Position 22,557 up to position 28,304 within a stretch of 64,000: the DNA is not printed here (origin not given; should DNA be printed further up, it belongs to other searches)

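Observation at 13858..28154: Three adjacent giant genes share one N-terminal HEPN-like (Rx4-6H) module in different chassis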

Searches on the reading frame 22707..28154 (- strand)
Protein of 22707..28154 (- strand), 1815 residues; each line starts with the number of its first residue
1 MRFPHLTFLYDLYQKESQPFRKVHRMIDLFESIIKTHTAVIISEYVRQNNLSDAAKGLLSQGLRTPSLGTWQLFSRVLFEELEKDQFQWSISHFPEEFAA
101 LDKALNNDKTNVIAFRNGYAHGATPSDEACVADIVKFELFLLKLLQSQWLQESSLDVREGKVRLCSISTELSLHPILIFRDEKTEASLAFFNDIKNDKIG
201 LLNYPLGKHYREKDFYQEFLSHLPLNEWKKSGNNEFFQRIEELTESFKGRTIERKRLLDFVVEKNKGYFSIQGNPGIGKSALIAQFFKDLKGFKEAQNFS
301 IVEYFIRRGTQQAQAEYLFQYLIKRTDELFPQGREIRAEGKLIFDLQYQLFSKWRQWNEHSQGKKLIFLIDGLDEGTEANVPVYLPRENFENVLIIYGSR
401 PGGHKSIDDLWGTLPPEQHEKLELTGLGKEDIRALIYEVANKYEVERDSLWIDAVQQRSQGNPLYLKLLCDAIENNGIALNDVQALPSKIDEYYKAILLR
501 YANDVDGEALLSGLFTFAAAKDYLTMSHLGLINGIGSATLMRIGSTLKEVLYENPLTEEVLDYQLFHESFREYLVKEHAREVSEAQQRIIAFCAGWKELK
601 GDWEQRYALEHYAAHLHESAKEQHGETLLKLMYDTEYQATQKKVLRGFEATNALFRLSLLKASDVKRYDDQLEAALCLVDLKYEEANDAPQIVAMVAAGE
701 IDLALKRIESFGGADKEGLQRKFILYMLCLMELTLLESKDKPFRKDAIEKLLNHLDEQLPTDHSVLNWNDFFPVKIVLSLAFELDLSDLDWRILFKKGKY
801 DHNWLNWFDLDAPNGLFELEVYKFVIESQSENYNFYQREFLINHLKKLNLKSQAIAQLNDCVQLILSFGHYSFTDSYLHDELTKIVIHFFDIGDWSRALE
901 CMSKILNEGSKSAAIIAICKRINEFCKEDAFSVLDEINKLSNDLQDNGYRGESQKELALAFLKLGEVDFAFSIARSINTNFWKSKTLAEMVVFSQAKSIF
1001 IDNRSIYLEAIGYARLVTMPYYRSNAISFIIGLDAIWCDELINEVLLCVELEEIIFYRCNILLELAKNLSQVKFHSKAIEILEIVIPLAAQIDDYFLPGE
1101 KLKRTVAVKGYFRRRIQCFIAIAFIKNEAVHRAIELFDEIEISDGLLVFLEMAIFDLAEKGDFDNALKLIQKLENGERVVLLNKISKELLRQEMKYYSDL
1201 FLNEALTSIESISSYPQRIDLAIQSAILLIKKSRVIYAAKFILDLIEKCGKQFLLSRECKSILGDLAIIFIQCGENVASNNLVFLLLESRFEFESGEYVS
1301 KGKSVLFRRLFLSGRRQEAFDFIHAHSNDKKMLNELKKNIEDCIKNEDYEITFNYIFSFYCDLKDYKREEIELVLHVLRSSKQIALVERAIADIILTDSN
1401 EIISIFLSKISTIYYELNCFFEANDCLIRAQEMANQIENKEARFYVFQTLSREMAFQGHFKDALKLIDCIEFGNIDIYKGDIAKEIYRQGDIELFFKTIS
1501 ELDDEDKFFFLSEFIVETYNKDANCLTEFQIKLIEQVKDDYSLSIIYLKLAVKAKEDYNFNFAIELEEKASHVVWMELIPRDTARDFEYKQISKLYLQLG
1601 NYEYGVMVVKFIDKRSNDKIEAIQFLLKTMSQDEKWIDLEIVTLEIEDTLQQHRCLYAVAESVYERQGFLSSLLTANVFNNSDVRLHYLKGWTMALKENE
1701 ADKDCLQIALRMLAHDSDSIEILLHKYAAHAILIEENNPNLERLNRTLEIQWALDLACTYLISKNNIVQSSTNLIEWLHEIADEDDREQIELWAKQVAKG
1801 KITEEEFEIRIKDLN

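Call 6: search_protein_families(library=pfam, proteins=[window:22707-28154:-], max_evalue=0.1)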
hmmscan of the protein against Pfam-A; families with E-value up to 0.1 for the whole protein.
window:22707-28154:- (1815 aa): 11 families
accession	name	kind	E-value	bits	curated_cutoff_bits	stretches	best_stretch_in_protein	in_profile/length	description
PF05729.18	NACHT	-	7.6e-08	32.8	26.7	1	271-440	5-164/167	NACHT domain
PF24883.2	NPHP3_N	-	1.1e-06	29.4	24.8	1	264-379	20-139/164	Nephrocystin 3, N-terminal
PF13191.12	AAA_16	-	1.7e-05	25.8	32.6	1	247-381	2-149/167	AAA ATPase domain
PF25520.1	AAA_lid_TANC1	-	8.1e-05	23.2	29.1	1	445-494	40-91/96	TANC1-like, AAA+ ATPase lid domain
PF00931.28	NB-ARC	-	0.0036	17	23.5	1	256-472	7-204/248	NB-ARC domain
PF07693.20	KAP_NTPase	-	0.004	16.9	20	0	265-318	19-72/293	KAP family P-loop domain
PF10602.15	RPN7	-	0.0049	17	29.6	1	874-948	31-107/174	26S proteasome subunit RPN7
PF09851.14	SHOCT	-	0.0098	16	27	1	1788-1814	1-27/28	Short C-terminal domain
PF17898.6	GerD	-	0.025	15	29.5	1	602-664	24-84/114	Spore germination GerD central core domain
PF09681.16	Phage_rep_org_N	-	0.092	13.2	23.3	0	1526-1555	9-39/121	N-terminal phage replisome organiser (Phage_rep_org_N)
PF20720.3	nSTAND3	-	0.095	12.8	27.2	0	265-292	16-43/155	Novel STAND NTPase 3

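Call 7: search_protein_families(library=padloc, proteins=[window:22707-28154:-], max_evalue=0.1)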
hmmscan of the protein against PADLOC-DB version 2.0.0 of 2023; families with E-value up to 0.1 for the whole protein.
window:22707-28154:- (1815 aa): 1 family
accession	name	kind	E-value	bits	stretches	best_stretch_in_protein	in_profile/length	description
PDLC01173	STAND_TPR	-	8.4e-08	28.9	1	241-400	95-252/1114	"Predicted ATPase fused to Xre-HTH and TPR repeats domain, associated with cas1-less I-E system in Streptomyces"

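Call 12: search_protein_families(library=ncbifam, proteins=[window:22707-28154:-], max_evalue=1)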
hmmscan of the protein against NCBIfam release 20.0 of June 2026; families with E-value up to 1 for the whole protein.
window:22707-28154:- (1815 aa): 2 families
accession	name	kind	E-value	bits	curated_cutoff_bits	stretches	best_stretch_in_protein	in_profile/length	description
NF040801.1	spore_GerD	equivalog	0.021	14.4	100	1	599-663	80-142/174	spore germination lipoprotein GerD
TIGR03903.1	TOMM_kin_cyc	equivalog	0.057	11.2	705.75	0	412-474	681-738/1267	TOMM system kinase/cyclase fusion protein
